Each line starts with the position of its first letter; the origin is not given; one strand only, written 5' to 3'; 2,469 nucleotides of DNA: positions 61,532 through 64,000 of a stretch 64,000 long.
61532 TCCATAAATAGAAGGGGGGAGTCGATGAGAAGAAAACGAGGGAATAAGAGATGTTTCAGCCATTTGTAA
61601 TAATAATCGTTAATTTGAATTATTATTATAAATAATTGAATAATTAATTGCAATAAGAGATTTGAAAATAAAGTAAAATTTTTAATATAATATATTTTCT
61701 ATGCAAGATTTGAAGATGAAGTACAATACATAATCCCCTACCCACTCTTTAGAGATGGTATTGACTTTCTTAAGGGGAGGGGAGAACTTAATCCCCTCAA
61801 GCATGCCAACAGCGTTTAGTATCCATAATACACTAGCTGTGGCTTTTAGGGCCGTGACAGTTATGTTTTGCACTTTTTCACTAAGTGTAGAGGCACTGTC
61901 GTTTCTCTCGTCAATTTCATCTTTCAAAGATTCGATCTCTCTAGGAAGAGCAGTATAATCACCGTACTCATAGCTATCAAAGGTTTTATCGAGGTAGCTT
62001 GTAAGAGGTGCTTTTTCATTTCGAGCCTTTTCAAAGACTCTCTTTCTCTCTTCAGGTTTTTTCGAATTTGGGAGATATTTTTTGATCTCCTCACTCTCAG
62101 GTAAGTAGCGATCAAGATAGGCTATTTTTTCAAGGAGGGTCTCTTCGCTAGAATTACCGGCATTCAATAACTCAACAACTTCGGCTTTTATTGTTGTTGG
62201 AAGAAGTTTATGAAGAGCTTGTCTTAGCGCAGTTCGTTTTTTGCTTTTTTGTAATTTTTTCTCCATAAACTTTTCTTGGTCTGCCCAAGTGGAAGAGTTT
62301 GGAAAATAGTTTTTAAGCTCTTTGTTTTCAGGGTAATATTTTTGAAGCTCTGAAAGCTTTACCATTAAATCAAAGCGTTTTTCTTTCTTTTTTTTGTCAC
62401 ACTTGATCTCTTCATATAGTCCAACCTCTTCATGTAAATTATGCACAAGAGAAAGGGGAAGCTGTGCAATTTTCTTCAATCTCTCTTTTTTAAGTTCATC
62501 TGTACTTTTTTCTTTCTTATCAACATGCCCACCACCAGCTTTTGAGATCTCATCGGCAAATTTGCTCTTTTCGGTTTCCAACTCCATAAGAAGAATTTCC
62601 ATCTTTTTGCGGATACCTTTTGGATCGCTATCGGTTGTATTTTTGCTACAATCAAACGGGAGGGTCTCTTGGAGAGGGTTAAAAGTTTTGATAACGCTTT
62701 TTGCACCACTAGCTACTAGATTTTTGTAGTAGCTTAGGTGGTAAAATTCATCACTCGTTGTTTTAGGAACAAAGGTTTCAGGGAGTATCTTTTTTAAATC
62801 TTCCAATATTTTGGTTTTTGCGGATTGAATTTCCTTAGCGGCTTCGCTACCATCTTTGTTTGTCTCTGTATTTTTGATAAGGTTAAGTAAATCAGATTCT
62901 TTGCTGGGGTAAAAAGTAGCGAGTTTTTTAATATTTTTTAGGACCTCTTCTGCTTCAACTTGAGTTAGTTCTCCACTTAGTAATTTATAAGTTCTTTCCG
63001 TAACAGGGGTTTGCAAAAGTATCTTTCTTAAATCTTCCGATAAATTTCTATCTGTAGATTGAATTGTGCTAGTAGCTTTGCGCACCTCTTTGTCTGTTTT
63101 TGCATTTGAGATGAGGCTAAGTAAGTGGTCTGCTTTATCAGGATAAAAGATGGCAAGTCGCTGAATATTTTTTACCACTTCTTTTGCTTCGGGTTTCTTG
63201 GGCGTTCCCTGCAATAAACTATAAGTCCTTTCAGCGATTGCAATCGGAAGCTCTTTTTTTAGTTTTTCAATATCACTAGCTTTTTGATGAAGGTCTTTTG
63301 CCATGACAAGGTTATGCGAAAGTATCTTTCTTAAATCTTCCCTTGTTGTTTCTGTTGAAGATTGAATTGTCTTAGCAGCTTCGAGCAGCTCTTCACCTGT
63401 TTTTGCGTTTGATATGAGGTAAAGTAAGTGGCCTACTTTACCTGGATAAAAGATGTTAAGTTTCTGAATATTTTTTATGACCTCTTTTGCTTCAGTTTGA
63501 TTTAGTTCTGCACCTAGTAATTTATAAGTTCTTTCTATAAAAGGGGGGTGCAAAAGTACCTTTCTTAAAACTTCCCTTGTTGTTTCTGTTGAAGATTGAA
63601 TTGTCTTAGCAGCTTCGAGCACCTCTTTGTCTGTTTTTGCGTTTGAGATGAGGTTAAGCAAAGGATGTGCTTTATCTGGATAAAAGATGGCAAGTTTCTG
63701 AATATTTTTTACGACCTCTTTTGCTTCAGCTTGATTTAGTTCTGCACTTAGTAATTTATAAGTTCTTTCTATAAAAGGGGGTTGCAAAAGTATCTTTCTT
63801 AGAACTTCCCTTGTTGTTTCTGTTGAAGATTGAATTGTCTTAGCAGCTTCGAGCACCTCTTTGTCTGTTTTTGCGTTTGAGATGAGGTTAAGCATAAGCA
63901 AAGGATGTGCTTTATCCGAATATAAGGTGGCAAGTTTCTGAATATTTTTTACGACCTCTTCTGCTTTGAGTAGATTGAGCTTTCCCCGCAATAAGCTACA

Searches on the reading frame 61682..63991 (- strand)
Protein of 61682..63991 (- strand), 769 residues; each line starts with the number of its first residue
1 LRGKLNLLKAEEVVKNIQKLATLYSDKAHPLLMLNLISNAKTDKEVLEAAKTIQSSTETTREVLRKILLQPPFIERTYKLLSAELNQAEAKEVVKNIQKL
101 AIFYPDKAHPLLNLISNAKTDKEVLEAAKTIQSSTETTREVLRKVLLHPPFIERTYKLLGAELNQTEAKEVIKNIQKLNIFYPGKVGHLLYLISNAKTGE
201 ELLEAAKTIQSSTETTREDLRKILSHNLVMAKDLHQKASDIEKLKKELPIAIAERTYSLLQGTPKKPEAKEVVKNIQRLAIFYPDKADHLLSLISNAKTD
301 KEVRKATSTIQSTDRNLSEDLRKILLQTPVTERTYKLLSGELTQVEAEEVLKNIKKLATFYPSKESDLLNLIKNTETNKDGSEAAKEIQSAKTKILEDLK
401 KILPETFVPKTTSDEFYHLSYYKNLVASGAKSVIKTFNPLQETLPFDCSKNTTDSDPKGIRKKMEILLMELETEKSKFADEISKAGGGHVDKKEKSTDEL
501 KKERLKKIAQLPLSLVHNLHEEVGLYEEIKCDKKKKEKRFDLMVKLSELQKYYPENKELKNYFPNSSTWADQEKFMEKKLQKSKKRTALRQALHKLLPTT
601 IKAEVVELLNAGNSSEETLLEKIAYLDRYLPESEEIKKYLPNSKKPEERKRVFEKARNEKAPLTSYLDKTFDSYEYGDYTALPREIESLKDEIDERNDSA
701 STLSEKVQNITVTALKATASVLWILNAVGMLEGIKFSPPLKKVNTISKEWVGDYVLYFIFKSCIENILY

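Call 3: search_protein_families(library=pfam, proteins=[window:61682-63991:-], max_evalue=0.1)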
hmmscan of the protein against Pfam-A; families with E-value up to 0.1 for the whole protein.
window:61682-63991:- (769 aa): 2 families
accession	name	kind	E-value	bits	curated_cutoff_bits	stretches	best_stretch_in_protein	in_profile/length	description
PF16365.12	EutK_C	-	0.0038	17.6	27.5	0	189-224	4-39/52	Ethanolamine utilization protein EutK C-terminus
PF08628.17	Nexin_C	-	0.028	15.2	22.3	0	586-650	4-68/110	Sorting nexin C terminal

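Call 4: search_protein_families(library=ncbifam, proteins=[window:61682-63991:-], max_evalue=0.1)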
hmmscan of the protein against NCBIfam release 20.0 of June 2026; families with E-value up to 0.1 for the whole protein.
window:61682-63991:- (769 aa): 0 families

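Call 38: find_homologous_proteins(query=window:61682-63991:-, max_evalue=0.001)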
Query window:61682-63991:-: 8000 candidates shared short words with the query, none scored E <= 0.001.

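Call 79: search_protein_families(library=padloc, proteins=[window:61682-63991:-], max_evalue=0.01)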
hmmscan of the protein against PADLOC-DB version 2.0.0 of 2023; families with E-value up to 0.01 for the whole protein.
window:61682-63991:- (769 aa): 1 family
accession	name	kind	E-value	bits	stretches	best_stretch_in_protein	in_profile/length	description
PDLC02615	DrmC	-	6.6e-06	23.7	0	96-137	5-46/218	DrmC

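Call 80: search_protein_families(library=phrogs, proteins=[window:61682-63991:-], max_evalue=0.01)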
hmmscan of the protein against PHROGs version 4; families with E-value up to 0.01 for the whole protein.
window:61682-63991:- (769 aa): 4 families
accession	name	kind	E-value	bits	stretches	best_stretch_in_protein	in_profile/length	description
phrog_12349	-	unknown function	0.00051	21.3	0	343-364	20-41/97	-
phrog_18089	-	unknown function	0.0013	19.8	0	114-140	21-47/64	-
phrog_11533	-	unknown function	0.0041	18.5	0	275-307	12-44/92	-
phrog_35120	-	unknown function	0.0065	17.7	0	69-108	44-83/103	-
